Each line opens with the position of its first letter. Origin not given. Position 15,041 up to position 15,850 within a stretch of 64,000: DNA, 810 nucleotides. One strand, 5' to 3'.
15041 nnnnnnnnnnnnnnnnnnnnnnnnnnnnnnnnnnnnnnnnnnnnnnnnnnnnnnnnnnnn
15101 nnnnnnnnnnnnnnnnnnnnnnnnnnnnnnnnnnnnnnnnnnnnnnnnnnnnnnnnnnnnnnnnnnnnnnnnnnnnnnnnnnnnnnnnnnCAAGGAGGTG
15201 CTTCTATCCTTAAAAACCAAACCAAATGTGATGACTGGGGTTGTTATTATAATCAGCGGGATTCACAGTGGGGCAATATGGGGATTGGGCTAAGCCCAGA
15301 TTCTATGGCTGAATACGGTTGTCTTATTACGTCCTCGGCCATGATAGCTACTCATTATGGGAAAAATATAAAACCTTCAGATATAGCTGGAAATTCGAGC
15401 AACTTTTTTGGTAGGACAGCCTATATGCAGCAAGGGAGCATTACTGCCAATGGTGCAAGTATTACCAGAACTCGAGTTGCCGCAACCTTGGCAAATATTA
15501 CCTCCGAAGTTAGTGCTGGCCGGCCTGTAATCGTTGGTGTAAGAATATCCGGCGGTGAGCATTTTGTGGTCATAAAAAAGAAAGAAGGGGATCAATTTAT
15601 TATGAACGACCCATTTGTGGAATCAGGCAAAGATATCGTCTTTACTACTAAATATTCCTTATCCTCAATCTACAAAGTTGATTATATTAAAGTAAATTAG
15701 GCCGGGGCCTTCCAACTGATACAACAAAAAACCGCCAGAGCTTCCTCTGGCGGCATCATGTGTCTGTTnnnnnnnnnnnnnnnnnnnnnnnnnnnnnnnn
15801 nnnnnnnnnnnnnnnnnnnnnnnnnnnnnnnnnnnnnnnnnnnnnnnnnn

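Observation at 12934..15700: FtsE-FtsX followed by a coiled-coil/C39-like cysteine peptidase: a PcsB-like divisome hydrolase module with a non-CHAP catalytic domain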

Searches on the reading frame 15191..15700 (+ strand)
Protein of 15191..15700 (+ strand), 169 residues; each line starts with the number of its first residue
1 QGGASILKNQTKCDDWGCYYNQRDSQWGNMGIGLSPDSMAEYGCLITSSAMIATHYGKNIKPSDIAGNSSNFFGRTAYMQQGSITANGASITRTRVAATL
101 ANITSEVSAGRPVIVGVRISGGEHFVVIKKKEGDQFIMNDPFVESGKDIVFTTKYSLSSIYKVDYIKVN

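Call 36: search_protein_representatives(protein=window:15191-15700:+)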
Query: 169 residues. Proteins with E-value up to 0.001 (for the whole library): 838; up to 1e-10: 163; up to 1e-30: 43. The best 150 are listed.
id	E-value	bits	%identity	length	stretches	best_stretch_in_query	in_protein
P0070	8.7e-59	214.4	57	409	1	1-167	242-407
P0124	5.1e-55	202.2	57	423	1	1-169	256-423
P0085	4.0e-53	196.0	60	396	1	1-169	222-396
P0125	7.9e-52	191.8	54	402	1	1-167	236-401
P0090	1.0e-51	191.5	57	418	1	1-169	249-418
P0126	1.4e-51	191.0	60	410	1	1-169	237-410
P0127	3.3e-51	189.8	57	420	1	1-169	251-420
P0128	2.9e-50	186.7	52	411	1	2-169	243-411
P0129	6.0e-50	185.7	54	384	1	1-166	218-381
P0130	2.4e-49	183.7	58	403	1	1-169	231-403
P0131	7.7e-49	182.1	59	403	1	2-169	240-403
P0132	1.7e-48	181.0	55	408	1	2-166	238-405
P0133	3.2e-48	180.0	51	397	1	1-169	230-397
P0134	8.0e-48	178.8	55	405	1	1-165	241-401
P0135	6.8e-47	175.7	54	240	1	1-167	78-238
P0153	3.3e-35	137.7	42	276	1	2-166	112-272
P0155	6.0e-35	136.9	46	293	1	1-165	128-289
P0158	1.7e-33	132.2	46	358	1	2-155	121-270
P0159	9.6e-33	129.7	41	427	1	2-166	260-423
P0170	5.8e-25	104.4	45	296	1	11-145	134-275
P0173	2.2e-24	102.6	36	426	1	2-156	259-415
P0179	2.2e-22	96.1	43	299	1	11-156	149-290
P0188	1.8e-21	93.1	36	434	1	3-160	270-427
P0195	3.8e-20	88.8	42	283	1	17-165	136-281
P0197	9.0e-20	87.6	37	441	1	3-165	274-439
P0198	1.6e-19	86.8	40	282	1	7-167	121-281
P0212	3.4e-17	79.2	35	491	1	8-153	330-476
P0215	9.7e-17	77.7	34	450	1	13-162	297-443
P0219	3.0e-16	76.1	34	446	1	3-161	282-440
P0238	3.5e-15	72.7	39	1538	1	20-143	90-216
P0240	4.3e-15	72.4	37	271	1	4-163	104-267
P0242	8.0e-15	71.5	40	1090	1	17-162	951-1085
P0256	1.4e-12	64.2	32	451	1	17-164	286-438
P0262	4.6e-12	62.5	34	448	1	15-166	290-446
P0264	6.3e-12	62.1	30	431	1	18-159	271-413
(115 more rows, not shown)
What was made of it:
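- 15191..15700 (+): Peptidase_C39_2 papain-like catalytic domain (residues 226-394, plus the stop codon). Gln247 is at 15254-15256, Cys269 at 15320-15322, His349 at 15560-15562 and Asp365 at 15608-15610. 838 clusters at 50% identity have E<=1e-3, most of them about 400 aa with the domain at the C-terminus (call 36).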

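Call 37: search_protein_families(library=pfam, proteins=[P0159, P0173, P0188, P0197, P0212, P0219, P0256, P0264, P0238, P0242], max_evalue=0.001)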
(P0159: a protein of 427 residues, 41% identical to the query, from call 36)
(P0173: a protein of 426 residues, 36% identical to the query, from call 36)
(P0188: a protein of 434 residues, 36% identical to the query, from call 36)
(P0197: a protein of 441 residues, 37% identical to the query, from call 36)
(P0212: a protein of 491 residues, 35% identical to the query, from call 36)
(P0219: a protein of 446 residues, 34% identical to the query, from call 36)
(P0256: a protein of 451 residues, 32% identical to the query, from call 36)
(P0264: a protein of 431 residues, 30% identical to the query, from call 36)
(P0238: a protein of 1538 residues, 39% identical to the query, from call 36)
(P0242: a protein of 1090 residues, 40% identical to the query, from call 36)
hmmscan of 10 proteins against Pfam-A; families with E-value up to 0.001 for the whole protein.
P0159 (427 aa): 2 families
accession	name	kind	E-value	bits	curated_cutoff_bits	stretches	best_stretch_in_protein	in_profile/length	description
PF13529.12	Peptidase_C39_2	-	1.9e-06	28.9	24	1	277-399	5-143/143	Peptidase_C39 like family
PF03412.21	Peptidase_C39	-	0.00015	22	22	0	300-403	11-106/133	Peptidase C39 family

P0173 (426 aa): 3 families
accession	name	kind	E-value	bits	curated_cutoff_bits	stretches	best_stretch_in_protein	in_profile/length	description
PF13529.12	Peptidase_C39_2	-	5.3e-07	30.7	24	1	276-401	5-143/143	Peptidase_C39 like family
PF24555.1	CC4_CEP85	-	1.5e-05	25.7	27.3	1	183-240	7-64/85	Centrosomal protein of 85 kDa-like, CC4 coiled-coil domain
PF00038.26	Filament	-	0.00046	20.4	40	0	184-251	202-269/313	Intermediate filament protein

P0188 (434 aa): 1 family
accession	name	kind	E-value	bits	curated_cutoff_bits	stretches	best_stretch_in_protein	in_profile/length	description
PF24568.1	CC_PcsB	-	2.5e-05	24.5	27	1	114-183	3-73/75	Peptidoglycan hydrolase PcsB, coiled-coil domain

P0197 (441 aa): 1 family
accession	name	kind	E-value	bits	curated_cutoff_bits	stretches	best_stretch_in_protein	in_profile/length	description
PF24568.1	CC_PcsB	-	8.1e-08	32.5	27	1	119-188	4-74/75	Peptidoglycan hydrolase PcsB, coiled-coil domain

P0212 (491 aa): 0 families

P0219 (446 aa): 2 families
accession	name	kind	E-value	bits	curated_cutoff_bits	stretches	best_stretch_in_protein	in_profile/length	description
PF08614.16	ATG16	-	4.4e-07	30.7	33.7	1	49-138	64-153/200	Autophagy protein 16 (ATG16)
PF12795.12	MscS_porin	-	0.00033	20.7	34.4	1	38-136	71-170/238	Mechanosensitive ion channel porin domain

P0256 (451 aa): 8 families
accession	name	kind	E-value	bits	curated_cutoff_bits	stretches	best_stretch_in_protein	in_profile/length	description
PF13529.12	Peptidase_C39_2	-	1.1e-15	58.9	24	1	298-417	11-143/143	Peptidase_C39 like family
PF03412.21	Peptidase_C39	-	1.3e-07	31.9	22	0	384-421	76-110/133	Peptidase C39 family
PF12385.14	Peptidase_C70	-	1.4e-06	28.8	19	1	309-419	16-126/141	Papain-like cysteine protease AvrRpt2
PF08614.16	ATG16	-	3.7e-06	27.7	33.7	1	52-136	71-155/200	Autophagy protein 16 (ATG16)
PF14932.11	HAUS-augmin3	-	1.7e-05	24.9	29.4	0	46-163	71-175/260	HAUS augmin-like complex subunit 3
PF11932.13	DUF3450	-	0.00024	20.9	32.6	1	168-262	14-107/241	Protein of unknown function (DUF3450)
PF11814.14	DUF3335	-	0.00061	19.8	25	0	367-448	113-192/206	Peptidase_C39 like family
PF10186.14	ATG14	-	0.00062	19.4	33.2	0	58-151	30-115/347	Vacuolar sorting 38 and autophagy-related subunit 14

P0264 (431 aa): 3 families
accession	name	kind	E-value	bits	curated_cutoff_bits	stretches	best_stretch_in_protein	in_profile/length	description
PF13529.12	Peptidase_C39_2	-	2.3e-13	51.4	24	1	272-397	5-143/143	Peptidase_C39 like family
PF03412.21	Peptidase_C39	-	2.1e-07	31.3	22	1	296-400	12-109/133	Peptidase C39 family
PF14399.12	BtrH_N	-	0.00023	21.9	29.7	0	347-396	75-134/134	Butirosin biosynthesis protein H, N-terminal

P0238 (1538 aa): 15 families
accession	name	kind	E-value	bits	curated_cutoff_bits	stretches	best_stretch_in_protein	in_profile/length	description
PF19789.6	DUF6273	-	1.5e-23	83.9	23.5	1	692-862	1-172/172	Domain of unknown function (DUF6273)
PF01436.27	NHL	-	2.2e-22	78.3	20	2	1164-1190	1-27/28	NHL repeat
PF13290.12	CHB_HEX_C_1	-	9.8e-21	73.9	22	1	1259-1322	4-67/67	Chitobiase/beta-hexosaminidase C-terminal domain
PF07523.18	Big_3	-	8.6e-19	68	21.2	2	487-552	3-67/68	Bacterial Ig-like domain (group 3)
PF13287.12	Fn3_assoc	-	7.2e-16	58.5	23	1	1267-1325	1-59/59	Fn3 associated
PF00404.24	Dockerin_1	-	7.5e-15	55.3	22.9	1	1469-1523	1-55/57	Dockerin type I domain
PF07691.17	PA14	-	1.2e-11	45.1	24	1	355-469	9-134/147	PA14 domain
PF13529.12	Peptidase_C39_2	-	1.3e-11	45.7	24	1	110-215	12-143/143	Peptidase_C39 like family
PF17170.10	DUF5128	-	1.4e-09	38.1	22.9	1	987-1087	53-154/321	6-bladed beta-propeller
PF06739.17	SBBP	-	2.5e-09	37.4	20.5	0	1061-1081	8-28/38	Beta-propeller repeat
PF08450.18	SGL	-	2e-07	31.3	26.3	1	922-1100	34-218/246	SMP-30/Gluconolactonase/LRE-like region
PF12385.14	Peptidase_C70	-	6.4e-06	26.6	19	1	110-220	16-129/141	Papain-like cysteine protease AvrRpt2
PF11814.14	DUF3335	-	9e-06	25.8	25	1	162-219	108-170/206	Peptidase_C39 like family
PF03412.21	Peptidase_C39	-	0.00024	21.4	22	1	109-218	8-109/133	Peptidase C39 family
PF13449.12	Phytase-like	-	0.00045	20.6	27.6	0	1166-1201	69-104/284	Esterase-like activity of phytase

P0242 (1090 aa): 1 family
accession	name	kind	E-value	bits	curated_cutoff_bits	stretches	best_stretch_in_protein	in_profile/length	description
PF13529.12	Peptidase_C39_2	-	5.2e-06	27.5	24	1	953-1067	5-143/143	Peptidase_C39 like family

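Call 38: find_encoding_contigs(protein=P0197, flank=5000, max_places=2)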
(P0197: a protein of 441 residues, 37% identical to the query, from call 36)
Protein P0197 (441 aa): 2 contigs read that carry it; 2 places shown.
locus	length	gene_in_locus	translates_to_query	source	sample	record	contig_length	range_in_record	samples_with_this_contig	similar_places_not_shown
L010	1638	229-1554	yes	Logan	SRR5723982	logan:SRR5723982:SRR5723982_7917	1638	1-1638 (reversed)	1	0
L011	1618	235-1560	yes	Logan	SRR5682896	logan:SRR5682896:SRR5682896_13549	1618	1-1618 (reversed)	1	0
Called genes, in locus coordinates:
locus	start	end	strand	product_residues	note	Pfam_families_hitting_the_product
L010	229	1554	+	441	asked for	PF24568:CC_PcsB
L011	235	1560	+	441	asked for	PF24568:CC_PcsB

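Call 39: find_encoding_contigs(protein=P0256, flank=5000, max_places=2)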
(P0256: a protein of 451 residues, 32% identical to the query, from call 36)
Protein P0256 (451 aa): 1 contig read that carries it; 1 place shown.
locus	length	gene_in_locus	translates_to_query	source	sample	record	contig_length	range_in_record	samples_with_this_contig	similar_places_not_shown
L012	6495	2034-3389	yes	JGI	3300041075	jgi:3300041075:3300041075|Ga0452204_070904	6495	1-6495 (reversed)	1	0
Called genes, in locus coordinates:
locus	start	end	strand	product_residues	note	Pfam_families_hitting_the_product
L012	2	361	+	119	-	?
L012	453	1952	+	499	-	PF00749:tRNA-synt_1c, PF19269:Anticodon_2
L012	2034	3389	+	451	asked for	PF14932:HAUS-augmin3 (faint), PF08614:ATG16 (weak), PF03412:Peptidase_C39 (faint), PF13529:Peptidase_C39_2, PF12385:Peptidase_C70 (weak)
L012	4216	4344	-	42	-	-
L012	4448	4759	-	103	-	-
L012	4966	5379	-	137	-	PF00583:Acetyltransf_1, PF13527:Acetyltransf_9 (weak), PF13673:Acetyltransf_10, PF13508:Acetyltransf_7, PF08445:FR47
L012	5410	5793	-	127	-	PF01592:NifU_N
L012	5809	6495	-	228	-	?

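Call 40: find_encoding_contigs(protein=P0159, flank=5000, max_places=1)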
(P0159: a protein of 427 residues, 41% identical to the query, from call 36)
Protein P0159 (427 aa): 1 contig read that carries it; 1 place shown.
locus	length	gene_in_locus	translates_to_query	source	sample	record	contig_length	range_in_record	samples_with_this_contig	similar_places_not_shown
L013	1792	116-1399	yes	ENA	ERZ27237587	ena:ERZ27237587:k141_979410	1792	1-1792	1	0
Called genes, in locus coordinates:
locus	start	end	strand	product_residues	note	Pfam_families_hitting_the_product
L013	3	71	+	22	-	?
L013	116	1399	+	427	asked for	-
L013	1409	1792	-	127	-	?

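Call 41: find_encoding_contigs(protein=P0188, flank=5000, max_places=1)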
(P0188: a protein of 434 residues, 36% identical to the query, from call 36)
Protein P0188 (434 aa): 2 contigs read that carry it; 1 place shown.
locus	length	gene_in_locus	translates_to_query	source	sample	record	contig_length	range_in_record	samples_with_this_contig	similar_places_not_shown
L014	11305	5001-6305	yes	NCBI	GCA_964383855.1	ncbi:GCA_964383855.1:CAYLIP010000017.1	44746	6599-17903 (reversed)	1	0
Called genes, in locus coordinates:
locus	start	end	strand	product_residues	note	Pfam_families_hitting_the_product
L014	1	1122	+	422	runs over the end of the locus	PF12832:MFS_1_like (weak), PF07690:MFS_1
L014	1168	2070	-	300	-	PF05257:CHAP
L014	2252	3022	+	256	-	PF00106:adh_short, PF08659:KR (weak), PF13561:adh_short_C2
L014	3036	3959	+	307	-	PF00676:E1_dh, PF00456:Transketolase_N (weak)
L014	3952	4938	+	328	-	PF02779:Transket_pyr, PF02780:Transketolase_C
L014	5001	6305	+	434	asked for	PF24568:CC_PcsB (weak)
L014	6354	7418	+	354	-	PF00583:Acetyltransf_1 (faint), PF13508:Acetyltransf_7 (faint)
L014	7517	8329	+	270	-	PF00005:ABC_tran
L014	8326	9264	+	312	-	PF18075:FtsX_ECD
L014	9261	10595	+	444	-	PF08614:ATG16 (weak), PF01551:Peptidase_M23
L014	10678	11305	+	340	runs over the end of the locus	PF00005:ABC_tran, PF13304:AAA_21 (weak)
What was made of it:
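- In L014, ftsEX has its own adjacent coiled-coil M23 protein (call 41).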

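Call 42: find_encoding_contigs(protein=P0219, flank=5000, max_places=1)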
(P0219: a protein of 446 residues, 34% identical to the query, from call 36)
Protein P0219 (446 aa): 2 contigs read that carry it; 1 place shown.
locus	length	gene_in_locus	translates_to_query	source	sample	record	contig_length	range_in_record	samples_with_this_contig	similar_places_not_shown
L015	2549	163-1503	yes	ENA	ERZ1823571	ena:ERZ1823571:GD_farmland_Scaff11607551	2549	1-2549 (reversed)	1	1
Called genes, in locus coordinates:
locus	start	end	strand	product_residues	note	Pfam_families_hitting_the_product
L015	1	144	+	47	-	?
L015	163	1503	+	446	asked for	PF08614:ATG16 (weak)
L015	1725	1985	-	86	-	-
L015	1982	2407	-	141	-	PF14325:DUF4383 (faint)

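Call 43: find_encoding_contigs(protein=P0264, flank=5000, max_places=1)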
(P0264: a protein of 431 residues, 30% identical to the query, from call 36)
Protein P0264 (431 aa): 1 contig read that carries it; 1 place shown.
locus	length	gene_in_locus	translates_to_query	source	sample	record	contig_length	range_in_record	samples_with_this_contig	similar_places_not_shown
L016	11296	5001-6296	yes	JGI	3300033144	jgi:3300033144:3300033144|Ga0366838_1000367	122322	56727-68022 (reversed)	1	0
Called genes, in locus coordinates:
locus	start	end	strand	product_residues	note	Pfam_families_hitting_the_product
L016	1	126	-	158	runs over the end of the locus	PF01327:Pep_deformylase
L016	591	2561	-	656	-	PF17764:PriA_3primeBD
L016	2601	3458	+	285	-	PF03808:Glyco_tran_WecG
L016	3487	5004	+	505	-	PF00749:tRNA-synt_1c, PF19269:Anticodon_2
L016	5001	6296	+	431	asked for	PF13529:Peptidase_C39_2, PF03412:Peptidase_C39 (weak)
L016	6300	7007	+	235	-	PF01996:F420_ligase (weak)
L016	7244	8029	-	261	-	-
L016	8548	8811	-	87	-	-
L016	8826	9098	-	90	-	-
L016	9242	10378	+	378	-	PF12705:PDDEXK_1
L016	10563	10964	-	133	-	-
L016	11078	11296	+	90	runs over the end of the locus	PF01016:Ribosomal_L27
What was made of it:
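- On FtsEX-associated coiled-coil cell-wall hydrolases/activators (PcsB, CwlO, RipC, EnvC class): It is not kept in 2 of the 3 distant relatives with enough context (calls 39, 41, 43).
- P0256 (L012) and P0264 (L016) lie after gltX (calls 39, 43). Distant relatives lie away from ftsEX (calls 39, 43).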

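Call 52: search_dna_similar(query=window:15191-15700:+, collection=phages, mode=protein, max_evalue=0.001, max_rows=20)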
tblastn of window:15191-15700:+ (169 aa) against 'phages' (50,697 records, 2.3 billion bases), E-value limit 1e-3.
No match.
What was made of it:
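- On FtsEX-associated coiled-coil cell-wall hydrolases/activators (PcsB, CwlO, RipC, EnvC class): No biochemical evidence was found, and there is no sequence match in phage records (call 52).
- The catalytic domain has no tblastn match in 50,697 phage records (call 52).
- Tried and rejected: Phage lysins. tblastn of the catalytic domain against 50,697 phage records found nothing (call 52).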

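Call 73: search_protein_families(library=pfam, proteins=[P0215, P0262, P0153, P0155, P0158, P0170, P0179, P0195, P0198, P0240], max_evalue=0.001)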
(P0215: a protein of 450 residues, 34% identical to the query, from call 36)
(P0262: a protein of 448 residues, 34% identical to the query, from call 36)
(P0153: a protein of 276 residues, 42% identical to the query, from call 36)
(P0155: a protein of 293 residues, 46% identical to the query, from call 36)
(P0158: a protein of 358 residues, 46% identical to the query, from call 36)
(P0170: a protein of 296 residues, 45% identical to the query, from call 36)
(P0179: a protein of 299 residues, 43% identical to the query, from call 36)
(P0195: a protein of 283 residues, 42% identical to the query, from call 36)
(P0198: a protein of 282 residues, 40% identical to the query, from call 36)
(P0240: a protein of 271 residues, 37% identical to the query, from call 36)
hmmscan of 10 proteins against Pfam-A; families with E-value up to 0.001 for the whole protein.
P0215 (450 aa): 4 families
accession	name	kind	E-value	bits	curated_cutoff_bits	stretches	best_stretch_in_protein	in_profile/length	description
PF01476.26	LysM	-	8.3e-25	86.9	20.9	2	208-252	1-43/43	LysM domain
PF23577.1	LysM_RLK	-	3.8e-08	33.7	27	0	206-252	1-44/44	LysM domain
PF23473.1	LysM3_LYK4_5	-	7.1e-08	32.9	29.3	1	159-194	5-40/48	LYK4/5 LysM3 domain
PF13529.12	Peptidase_C39_2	-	7.3e-05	23.8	24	1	317-424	11-142/143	Peptidase_C39 like family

P0262 (448 aa): 4 families
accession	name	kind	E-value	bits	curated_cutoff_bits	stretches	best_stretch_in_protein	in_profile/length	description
PF01476.26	LysM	-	4.7e-16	58.9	20.9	2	218-258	1-41/43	LysM domain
PF23473.1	LysM3_LYK4_5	-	2e-09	37.8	29.3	1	218-250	5-37/48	LYK4/5 LysM3 domain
PF13529.12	Peptidase_C39_2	-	5.9e-08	33.8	24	1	295-421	6-143/143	Peptidase_C39 like family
PF23577.1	LysM_RLK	-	0.00028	21.3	27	0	168-188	5-25/44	LysM domain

P0153 (276 aa): 1 family
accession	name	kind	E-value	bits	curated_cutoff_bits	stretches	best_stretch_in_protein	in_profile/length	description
PF13529.12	Peptidase_C39_2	-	7e-07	30.3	24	1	130-248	6-143/143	Peptidase_C39 like family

P0155 (293 aa): 2 families
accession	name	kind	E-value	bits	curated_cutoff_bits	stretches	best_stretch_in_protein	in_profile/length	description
PF13529.12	Peptidase_C39_2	-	4.9e-08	34.1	24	1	146-265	5-142/143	Peptidase_C39 like family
PF24568.1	CC_PcsB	-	0.0004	20.6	27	1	9-62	16-69/75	Peptidoglycan hydrolase PcsB, coiled-coil domain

P0158 (358 aa): 2 families
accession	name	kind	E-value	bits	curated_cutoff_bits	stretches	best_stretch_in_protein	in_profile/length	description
PF13529.12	Peptidase_C39_2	-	1.4e-06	29.4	24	1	138-257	5-143/143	Peptidase_C39 like family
PF03412.21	Peptidase_C39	-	0.00081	19.7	22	0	161-261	11-108/133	Peptidase C39 family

P0170 (296 aa): 3 families
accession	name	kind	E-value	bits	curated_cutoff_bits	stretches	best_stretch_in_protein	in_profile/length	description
PF13529.12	Peptidase_C39_2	-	2.2e-09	38.4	24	1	142-271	5-142/143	Peptidase_C39 like family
PF24568.1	CC_PcsB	-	8.9e-06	25.9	27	1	3-53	17-68/75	Peptidoglycan hydrolase PcsB, coiled-coil domain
PF03412.21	Peptidase_C39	-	0.00017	21.9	22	0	252-280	87-114/133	Peptidase C39 family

P0179 (299 aa): 2 families
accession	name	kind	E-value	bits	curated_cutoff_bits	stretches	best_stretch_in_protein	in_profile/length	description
PF13529.12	Peptidase_C39_2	-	0.00018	22.5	24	0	156-277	4-142/143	Peptidase_C39 like family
PF03412.21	Peptidase_C39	-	0.0005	20.3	22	0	182-282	13-110/133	Peptidase C39 family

P0195 (283 aa): 1 family
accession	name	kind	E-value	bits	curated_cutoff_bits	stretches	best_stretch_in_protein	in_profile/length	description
PF13529.12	Peptidase_C39_2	-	0.00013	23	24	1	138-259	5-142/143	Peptidase_C39 like family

P0198 (282 aa): 2 families
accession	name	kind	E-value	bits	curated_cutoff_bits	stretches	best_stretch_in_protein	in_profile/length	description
PF13529.12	Peptidase_C39_2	-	0.00015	22.8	24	1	157-258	12-143/143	Peptidase_C39 like family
PF03412.21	Peptidase_C39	-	0.00049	20.4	22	0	158-261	10-109/133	Peptidase C39 family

P0240 (271 aa): 2 families
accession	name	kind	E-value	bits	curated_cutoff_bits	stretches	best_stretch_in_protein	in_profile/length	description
PF13529.12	Peptidase_C39_2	-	1.3e-11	45.7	24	1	119-248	5-143/143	Peptidase_C39 like family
PF12385.14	Peptidase_C70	-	0.00032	21.1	19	1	143-251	19-127/141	Papain-like cysteine protease AvrRpt2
